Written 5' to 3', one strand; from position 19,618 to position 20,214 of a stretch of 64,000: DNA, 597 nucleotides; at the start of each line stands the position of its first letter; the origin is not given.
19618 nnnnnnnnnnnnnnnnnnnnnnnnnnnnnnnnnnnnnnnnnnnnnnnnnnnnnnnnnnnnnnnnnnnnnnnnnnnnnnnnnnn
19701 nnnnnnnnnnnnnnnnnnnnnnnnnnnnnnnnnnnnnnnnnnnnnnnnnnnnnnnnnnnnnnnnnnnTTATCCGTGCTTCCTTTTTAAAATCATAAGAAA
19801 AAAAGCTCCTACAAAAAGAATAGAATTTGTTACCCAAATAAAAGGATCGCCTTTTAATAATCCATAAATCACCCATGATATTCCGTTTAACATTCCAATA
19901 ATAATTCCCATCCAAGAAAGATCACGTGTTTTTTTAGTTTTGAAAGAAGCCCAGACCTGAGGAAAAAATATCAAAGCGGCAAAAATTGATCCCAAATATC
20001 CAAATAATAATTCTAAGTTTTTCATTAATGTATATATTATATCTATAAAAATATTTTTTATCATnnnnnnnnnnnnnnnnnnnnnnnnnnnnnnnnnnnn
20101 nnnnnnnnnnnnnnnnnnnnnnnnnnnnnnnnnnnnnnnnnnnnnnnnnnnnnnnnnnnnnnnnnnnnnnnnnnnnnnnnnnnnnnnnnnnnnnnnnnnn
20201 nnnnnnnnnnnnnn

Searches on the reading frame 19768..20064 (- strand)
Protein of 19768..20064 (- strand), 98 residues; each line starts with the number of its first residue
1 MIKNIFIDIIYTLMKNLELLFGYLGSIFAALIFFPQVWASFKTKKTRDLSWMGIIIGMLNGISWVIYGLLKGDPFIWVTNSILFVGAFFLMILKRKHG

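Call 33: search_protein_families(library=pfam, proteins=[window:19768-20064:-], max_evalue=0.01)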
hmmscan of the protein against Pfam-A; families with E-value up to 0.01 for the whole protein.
window:19768-20064:- (98 aa): 2 families
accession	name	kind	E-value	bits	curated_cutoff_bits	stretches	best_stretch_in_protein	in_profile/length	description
PF03083.21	MtN3_slv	-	5.3e-09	36.4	23.7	1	28-92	10-77/87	Sugar efflux transporter for intercellular exchange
PF04193.19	PQ-loop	-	1e-08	35.2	22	1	20-76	4-60/61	PQ loop repeat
